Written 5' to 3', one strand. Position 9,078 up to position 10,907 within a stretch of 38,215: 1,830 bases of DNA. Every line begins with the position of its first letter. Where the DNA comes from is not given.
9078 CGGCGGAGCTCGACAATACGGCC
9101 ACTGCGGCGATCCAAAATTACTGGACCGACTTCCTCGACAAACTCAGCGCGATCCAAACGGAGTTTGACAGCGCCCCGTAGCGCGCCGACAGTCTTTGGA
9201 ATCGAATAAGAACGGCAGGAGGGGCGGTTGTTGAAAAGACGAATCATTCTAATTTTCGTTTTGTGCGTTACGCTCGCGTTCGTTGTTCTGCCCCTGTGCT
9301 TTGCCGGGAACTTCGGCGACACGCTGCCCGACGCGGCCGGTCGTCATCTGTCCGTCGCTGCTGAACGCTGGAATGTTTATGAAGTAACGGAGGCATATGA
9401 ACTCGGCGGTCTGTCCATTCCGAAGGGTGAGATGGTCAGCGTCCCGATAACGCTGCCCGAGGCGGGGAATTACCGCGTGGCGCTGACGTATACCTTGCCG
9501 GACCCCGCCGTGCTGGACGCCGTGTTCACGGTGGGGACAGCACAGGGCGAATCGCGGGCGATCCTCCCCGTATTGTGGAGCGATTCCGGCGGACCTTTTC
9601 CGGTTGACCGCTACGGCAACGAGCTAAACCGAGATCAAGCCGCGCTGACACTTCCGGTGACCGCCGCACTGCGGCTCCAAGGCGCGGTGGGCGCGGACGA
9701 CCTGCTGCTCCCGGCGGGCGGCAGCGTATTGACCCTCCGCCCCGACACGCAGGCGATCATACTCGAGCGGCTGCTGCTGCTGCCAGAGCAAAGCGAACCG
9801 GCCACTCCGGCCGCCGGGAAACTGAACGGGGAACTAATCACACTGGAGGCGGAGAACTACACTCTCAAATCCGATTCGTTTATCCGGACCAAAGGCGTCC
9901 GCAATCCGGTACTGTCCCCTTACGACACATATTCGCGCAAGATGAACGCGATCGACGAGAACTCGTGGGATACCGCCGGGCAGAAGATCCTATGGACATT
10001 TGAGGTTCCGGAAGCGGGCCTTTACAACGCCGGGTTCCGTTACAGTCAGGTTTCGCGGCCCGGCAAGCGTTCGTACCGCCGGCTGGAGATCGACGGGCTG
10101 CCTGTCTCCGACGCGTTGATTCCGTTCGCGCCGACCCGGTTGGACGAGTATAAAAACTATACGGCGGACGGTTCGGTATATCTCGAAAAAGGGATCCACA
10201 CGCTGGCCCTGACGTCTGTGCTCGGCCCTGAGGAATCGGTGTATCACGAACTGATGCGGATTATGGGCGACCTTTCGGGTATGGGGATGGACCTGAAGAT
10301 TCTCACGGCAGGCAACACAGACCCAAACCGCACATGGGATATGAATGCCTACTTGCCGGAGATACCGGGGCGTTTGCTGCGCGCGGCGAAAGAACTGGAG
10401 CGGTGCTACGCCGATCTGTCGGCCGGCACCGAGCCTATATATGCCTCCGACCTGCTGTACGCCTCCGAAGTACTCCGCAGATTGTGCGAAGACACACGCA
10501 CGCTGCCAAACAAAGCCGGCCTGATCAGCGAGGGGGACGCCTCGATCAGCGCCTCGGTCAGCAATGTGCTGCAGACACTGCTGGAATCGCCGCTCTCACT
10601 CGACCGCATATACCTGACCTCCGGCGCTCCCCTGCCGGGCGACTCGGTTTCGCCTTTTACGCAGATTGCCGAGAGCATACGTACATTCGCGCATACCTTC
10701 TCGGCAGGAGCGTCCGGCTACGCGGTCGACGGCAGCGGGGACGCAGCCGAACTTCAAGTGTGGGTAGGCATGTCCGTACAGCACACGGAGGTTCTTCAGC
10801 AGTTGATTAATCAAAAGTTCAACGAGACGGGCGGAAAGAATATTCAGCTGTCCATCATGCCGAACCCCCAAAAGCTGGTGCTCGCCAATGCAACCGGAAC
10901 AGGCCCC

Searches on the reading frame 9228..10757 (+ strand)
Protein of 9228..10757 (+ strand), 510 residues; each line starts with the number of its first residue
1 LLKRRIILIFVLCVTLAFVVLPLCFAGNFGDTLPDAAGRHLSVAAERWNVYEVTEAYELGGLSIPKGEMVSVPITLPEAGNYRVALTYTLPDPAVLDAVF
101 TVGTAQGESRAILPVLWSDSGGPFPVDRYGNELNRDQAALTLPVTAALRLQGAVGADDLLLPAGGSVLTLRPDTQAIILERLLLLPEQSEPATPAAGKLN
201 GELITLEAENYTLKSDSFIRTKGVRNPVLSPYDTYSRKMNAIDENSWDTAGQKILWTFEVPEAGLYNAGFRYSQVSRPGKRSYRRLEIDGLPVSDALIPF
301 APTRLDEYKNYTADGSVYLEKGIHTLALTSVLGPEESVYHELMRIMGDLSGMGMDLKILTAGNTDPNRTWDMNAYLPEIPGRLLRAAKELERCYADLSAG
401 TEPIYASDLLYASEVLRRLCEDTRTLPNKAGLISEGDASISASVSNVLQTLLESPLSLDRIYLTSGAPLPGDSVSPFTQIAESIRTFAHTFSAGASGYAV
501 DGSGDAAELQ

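Call 73: search_solved_structures(query=A5, max_evalue=1)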
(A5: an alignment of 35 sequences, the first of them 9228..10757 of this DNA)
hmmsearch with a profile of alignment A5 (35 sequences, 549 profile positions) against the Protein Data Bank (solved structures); distinct sequences matched with E-value up to 1: 25.
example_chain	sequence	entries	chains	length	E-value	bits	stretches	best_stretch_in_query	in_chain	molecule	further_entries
8a3k_UNK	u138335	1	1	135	1.9e-10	43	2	411-479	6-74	sc-apCC-4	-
9r1k_A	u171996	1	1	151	1e-06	30.7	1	414-492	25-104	sc-apCC-4-A7F-1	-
9r1n_A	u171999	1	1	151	2.5e-06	29.4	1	414-479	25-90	sc-apCC-4-DPH-2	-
9r1j_A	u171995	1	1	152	2.5e-06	29.4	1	414-492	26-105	sc-apCC-4-NR-1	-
5x7g_A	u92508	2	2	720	6.2e-06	28.1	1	275-371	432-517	Cycloisomaltooligosaccharide glucanotransferase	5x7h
3wnp_A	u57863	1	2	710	1.2e-05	27.2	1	275-372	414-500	Cycloisomaltooligosaccharide glucanotransferase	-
9r1m_A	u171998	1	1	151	3.2e-05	25.8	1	414-492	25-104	sc-apCC-4-LMF-1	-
3wnl_A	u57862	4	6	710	0.00011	24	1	275-372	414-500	Cycloisomaltooligosaccharide glucanotransferase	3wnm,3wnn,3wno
3wnk_A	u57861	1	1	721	0.00012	23.9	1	275-372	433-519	Cycloisomaltooligosaccharide glucanotransferase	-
9r1l_A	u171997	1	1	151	0.00016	23.5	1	414-492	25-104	sc-apCC-4-SN38-1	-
8qae_A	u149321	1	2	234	0.0044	18.7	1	368-480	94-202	sc-apCC-6-SLLA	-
2w47_A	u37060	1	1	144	0.12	14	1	277-324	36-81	LIPOLYTIC ENZYME, G-D-S-L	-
2bgo_A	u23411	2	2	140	0.12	14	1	277-350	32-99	ENDO-B1,4-MANNANASE 5C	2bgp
2w1w_A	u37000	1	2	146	0.12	13.9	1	277-324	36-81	LIPOLYTIC ENZYME, G-D-S-L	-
6wlz_M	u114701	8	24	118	0.16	13.5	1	37-126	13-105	V-type proton ATPase subunit G 1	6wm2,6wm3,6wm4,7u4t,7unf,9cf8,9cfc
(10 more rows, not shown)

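Call 74: search_protein_families(library=pfam, alignment_id=A5, max_evalue=0.01)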
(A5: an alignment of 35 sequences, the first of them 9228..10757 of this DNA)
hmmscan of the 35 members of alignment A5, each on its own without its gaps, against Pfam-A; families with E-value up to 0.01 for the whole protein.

A. member 1, window:9228-10757:+ (510 aa): 2 families
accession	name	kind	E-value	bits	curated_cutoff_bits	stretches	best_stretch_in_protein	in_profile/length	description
PF25275.1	Golvesin_C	-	0.00049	20.6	31.6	0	248-276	37-65/132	Golvesin C-terminal domain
PF16990.11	CBM_35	-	0.0024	18.6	28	0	246-301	30-82/121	Carbohydrate binding module (family 35)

B. families by the number of members that match (of 35 scanned): 7 families
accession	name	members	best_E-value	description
PF16990.11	CBM_35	15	1.1e-06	Carbohydrate binding module (family 35)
PF25275.1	Golvesin_C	15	4.1e-06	Golvesin C-terminal domain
PF17829.7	GH115_C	1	4.7e-05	Glycosyl hydrolase family 115 C-terminal domain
PF01105.29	EMP24_GP25L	1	0.0029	emp24/gp25L/p24 family/GOLD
PF19795.4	DUF6279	1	0.0042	Family of unknown function (DUF6279)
PF09394.16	Inhibitor_I42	1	0.0062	Chagasin family peptidase inhibitor I42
PF18539.7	DUF5625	1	0.0072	Domain of unknown function (DUF5625)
